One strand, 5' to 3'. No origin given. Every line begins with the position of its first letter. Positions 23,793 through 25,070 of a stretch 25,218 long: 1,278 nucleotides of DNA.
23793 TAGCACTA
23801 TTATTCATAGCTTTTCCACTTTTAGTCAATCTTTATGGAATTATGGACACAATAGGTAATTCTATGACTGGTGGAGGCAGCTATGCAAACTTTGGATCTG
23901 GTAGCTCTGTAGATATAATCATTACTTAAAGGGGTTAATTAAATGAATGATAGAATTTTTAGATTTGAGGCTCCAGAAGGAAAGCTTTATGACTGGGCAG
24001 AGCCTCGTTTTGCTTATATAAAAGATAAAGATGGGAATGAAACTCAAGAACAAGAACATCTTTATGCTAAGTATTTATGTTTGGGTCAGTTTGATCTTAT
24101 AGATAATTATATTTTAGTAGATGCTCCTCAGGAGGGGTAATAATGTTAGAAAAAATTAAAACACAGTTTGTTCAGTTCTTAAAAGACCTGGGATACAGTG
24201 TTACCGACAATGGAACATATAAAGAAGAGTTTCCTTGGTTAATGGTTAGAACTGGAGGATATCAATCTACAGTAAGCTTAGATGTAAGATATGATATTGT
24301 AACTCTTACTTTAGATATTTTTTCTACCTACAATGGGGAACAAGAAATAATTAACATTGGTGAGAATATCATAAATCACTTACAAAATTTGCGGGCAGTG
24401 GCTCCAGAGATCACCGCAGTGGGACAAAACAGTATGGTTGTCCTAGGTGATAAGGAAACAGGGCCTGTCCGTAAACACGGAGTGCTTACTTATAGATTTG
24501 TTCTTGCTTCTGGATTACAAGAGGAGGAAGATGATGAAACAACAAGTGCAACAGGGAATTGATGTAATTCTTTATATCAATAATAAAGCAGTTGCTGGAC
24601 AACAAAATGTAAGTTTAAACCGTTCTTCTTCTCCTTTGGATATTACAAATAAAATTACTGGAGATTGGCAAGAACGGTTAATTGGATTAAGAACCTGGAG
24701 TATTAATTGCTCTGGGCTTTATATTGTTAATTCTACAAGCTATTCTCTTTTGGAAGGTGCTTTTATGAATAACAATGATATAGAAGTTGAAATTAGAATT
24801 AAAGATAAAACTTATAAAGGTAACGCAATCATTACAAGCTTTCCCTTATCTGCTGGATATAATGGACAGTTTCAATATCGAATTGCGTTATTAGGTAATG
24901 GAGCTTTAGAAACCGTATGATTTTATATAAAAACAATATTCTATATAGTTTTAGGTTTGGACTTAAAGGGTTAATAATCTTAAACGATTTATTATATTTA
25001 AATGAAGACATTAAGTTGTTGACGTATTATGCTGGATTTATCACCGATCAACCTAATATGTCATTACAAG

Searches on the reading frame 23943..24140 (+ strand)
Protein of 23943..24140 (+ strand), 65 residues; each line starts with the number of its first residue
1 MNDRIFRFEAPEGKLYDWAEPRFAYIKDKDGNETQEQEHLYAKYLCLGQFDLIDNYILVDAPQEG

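Call 7: search_protein_families(library=pfam, max_evalue=0.1, proteins=[window:23943-24140:+])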
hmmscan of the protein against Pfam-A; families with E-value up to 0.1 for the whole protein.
window:23943-24140:+ (65 aa): 0 families

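Call 8: search_protein_families(library=phrogs, max_evalue=0.01, proteins=[window:23943-24140:+])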
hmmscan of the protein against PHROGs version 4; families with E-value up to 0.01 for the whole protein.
window:23943-24140:+ (65 aa): 0 families

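Call 55: search_protein_families(library=ncbifam, max_evalue=1, proteins=[window:23943-24140:+])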
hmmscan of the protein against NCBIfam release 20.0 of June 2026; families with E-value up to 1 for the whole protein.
window:23943-24140:+ (65 aa): 0 families

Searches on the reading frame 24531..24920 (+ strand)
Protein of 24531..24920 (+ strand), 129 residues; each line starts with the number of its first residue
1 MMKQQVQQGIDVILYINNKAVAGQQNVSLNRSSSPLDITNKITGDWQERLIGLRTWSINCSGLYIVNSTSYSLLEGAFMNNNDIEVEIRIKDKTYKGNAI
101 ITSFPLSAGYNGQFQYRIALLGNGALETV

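Call 7: search_protein_families(library=pfam, max_evalue=0.1, proteins=[window:24531-24920:+])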
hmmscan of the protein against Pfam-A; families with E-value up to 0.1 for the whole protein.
window:24531-24920:+ (129 aa): 1 family
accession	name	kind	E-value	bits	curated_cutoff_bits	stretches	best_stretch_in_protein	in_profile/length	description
PF06199.17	Phage_tail_2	-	8.4e-20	71.6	23.8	1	7-127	2-131/132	Phage tail tube protein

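Call 8: search_protein_families(library=phrogs, max_evalue=0.01, proteins=[window:24531-24920:+])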
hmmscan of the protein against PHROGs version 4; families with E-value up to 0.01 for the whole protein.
window:24531-24920:+ (129 aa): 2 families
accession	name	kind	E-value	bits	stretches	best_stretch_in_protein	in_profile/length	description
phrog_1407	-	tail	2.7e-28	100.2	1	1-128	20-163/258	major tail protein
phrog_41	-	tail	5.2e-06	27.2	1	21-127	38-149/245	major tail protein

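Call 16: find_related_loci(query=window:24531-24920:+, collection=viral_contigs, flank=10000)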
Query window:24531-24920:+ (129 aa) in viral_contigs; peptide patterns used: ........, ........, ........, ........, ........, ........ (x = any residue, [..] = any of these).
7 stretches matched a pattern, but none encodes a relative of the query by tblastn (E <= 1e-3).

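Call 23: search_dna_similar(query=window:24531-24920:+, collection=phages, mode=protein, max_rows=25, max_evalue=0.001)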
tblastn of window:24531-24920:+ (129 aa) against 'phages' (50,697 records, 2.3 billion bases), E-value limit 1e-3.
Records with a match: 240; places in all: 240; records where one place covers at least 80% of the query: 238.
Best place of each record, by identity: <60% 240.
By first word of the organism name: Enterococcus 79; Paenibacillus 71; Clostridium 34; Streptococcus 25; Listeria 18; Carnobacterium 5; Geobacillus 3; Bacillus 2; Enterobacter 1; Escherichia 1; and 1 more.
By host as written in the record: Paenibacillus larvae 37; Clostridium sporogenes ATCC-15579 30; Enterococcus faecalis 21; Paenibacillus larvae ATCC 9545 17; Enterococcus faecalis ATCC 29212 12; Enterococcus sp. 10; Listeria monocytogenes 7; Paenibacillus larvae NRRL 2605 6; and 63 more.
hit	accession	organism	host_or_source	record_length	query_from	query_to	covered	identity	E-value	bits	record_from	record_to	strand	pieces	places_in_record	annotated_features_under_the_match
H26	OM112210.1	Bacillus phage PK2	Bacillus sp. (in: Bacteria)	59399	9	126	91%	41.5%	3e-23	99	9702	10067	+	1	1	major tail protein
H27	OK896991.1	Geobacillus phage GR1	Geobacillus stearothermophilus ATCC ...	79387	9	126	91%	38.7%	2e-20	91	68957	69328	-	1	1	major tail protein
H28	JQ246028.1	Clostridium phage phi8074-B1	Clostridium sporogenes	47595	2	127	98%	35.3%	7e-21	92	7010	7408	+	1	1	putative phage major tail protein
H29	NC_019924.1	Clostridium phage phi8074-B1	Clostridium sporogenes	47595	2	127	98%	35.3%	7e-21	92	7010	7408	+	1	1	major tail protein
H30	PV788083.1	Clostridium phage CS32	Clostridium sporogenes ATCC-15579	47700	2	127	98%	34.6%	3e-21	93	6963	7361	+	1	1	major tail protein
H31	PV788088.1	Clostridium phage CS38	Clostridium sporogenes ATCC-15579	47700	2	127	98%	34.6%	3e-21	93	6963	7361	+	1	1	major tail protein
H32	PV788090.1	Clostridium phage CS43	Clostridium sporogenes ATCC-15579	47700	2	127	98%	34.6%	3e-21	93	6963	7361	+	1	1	major tail protein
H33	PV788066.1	Clostridium phage CS06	Clostridium sporogenes ATCC-15579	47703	2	127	98%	34.6%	3e-21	93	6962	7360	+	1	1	major tail protein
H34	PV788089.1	Clostridium phage CS42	Clostridium sporogenes ATCC-15579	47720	2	127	98%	34.6%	3e-21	93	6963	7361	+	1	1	major tail protein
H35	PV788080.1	Clostridium phage CS29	Clostridium sporogenes ATCC-15579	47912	2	127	98%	34.6%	3e-21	93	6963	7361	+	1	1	major tail protein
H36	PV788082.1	Clostridium phage CS31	Clostridium sporogenes ATCC-15579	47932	2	127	98%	34.6%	3e-21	93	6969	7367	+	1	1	major tail protein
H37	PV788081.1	Clostridium phage CS30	Clostridium sporogenes ATCC-15579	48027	2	127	98%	34.6%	3e-21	93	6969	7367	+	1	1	major tail protein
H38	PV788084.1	Clostridium phage CS33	Clostridium sporogenes ATCC-15579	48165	2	127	98%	34.6%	3e-21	93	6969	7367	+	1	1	major tail protein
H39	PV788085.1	Clostridium phage CS35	Clostridium sporogenes ATCC-15579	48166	2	127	98%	34.6%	3e-21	93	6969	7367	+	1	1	major tail protein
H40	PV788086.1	Clostridium phage CS36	Clostridium sporogenes ATCC-15579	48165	2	127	98%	34.6%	3e-21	93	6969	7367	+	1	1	major tail protein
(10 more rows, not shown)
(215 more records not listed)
